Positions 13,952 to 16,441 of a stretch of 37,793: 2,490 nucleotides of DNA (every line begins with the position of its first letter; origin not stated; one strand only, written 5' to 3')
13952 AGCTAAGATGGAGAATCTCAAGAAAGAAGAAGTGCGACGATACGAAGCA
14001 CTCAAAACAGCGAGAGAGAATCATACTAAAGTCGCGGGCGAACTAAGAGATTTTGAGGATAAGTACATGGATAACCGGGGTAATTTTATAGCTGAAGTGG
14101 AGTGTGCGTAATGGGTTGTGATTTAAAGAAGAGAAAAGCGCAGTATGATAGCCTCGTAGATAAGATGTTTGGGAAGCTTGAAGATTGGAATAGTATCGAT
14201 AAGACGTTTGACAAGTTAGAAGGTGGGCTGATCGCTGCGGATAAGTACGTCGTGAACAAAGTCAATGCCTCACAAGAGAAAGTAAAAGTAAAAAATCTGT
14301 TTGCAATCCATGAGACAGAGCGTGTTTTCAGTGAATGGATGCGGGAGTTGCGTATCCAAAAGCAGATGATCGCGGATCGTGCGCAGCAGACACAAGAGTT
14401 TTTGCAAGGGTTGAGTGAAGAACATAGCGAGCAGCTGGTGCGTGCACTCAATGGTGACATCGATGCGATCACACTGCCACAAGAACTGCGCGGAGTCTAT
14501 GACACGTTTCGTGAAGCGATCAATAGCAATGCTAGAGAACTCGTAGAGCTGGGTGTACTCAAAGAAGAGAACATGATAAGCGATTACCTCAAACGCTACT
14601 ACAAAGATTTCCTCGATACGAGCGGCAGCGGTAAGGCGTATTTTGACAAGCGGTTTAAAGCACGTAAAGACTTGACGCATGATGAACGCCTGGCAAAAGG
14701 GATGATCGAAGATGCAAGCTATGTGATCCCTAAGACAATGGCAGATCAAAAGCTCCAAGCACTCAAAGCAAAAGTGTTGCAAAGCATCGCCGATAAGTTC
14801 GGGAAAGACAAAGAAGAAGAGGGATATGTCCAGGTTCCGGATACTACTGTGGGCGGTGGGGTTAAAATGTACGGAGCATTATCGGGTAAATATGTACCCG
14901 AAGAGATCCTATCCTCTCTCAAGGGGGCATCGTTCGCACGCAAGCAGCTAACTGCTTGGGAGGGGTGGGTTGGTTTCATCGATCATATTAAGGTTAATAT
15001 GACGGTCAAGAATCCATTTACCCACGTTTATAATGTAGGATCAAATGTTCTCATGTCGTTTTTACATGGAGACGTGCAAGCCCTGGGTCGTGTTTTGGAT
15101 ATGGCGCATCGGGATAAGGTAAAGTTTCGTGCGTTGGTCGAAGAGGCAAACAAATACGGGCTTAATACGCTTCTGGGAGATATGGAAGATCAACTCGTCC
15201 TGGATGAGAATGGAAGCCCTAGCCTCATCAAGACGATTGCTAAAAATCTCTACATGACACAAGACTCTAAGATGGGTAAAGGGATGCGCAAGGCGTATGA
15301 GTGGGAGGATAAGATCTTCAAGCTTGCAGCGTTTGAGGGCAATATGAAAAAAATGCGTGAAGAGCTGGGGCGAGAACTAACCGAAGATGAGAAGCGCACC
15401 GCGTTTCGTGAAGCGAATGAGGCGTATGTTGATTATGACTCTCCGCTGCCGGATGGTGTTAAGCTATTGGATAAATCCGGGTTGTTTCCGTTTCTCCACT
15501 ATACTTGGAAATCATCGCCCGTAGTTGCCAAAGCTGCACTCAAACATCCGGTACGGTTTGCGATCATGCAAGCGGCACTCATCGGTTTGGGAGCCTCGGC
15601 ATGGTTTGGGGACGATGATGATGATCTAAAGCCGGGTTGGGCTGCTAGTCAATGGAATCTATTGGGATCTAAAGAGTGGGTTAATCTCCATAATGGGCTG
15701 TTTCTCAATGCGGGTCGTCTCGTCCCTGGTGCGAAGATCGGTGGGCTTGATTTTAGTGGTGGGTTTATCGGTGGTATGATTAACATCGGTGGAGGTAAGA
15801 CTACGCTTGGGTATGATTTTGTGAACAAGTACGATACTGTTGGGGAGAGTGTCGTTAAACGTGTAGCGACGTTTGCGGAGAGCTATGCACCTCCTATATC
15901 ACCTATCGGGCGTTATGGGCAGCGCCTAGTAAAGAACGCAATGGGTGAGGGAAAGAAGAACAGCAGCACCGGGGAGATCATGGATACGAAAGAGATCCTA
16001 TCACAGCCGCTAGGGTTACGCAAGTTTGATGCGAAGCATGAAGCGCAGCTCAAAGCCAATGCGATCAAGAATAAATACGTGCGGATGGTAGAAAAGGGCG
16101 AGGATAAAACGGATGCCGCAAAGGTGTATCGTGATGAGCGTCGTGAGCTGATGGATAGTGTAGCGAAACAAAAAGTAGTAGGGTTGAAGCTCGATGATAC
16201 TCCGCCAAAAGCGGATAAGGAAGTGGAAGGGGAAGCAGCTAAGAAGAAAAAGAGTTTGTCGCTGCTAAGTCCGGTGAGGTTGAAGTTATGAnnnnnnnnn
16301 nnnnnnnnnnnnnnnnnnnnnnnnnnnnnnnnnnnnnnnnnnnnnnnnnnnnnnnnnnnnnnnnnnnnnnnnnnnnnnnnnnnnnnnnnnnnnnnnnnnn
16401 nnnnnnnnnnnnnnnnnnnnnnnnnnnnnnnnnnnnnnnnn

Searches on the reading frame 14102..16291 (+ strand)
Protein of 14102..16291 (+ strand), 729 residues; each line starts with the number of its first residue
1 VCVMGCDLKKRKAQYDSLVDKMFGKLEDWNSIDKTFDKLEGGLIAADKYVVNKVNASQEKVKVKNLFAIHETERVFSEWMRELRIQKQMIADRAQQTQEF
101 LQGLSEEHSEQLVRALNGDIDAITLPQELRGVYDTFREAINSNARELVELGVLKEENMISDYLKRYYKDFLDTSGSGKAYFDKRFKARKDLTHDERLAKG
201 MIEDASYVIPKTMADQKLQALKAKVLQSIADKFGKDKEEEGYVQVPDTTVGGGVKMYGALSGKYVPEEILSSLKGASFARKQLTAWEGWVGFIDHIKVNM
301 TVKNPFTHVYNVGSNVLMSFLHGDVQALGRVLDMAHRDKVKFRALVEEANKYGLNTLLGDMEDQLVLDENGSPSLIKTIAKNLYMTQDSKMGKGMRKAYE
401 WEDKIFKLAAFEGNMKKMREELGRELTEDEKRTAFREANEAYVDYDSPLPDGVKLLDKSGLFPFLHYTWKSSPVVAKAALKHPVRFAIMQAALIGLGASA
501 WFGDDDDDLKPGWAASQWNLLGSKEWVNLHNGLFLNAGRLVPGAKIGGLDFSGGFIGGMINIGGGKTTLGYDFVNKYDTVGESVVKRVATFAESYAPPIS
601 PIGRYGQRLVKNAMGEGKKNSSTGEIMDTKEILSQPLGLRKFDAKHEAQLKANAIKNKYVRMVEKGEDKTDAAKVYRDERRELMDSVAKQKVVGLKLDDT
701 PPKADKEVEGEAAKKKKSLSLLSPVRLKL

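Call 11: search_protein_families(library=pfam, proteins=[window:14102-16291:+], max_evalue=0.01)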
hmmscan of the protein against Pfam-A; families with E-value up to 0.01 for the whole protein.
window:14102-16291:+ (729 aa): 0 families

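Call 12: search_protein_families(library=phrogs, proteins=[window:14102-16291:+], max_evalue=0.001)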
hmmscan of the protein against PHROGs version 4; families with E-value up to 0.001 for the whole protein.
window:14102-16291:+ (729 aa): 1 family
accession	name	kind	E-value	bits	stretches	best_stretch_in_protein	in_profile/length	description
phrog_2206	-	DNA, RNA and nucleotide metabolism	4.9e-10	38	1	368-504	3241-3365/3406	virion RNA polymerase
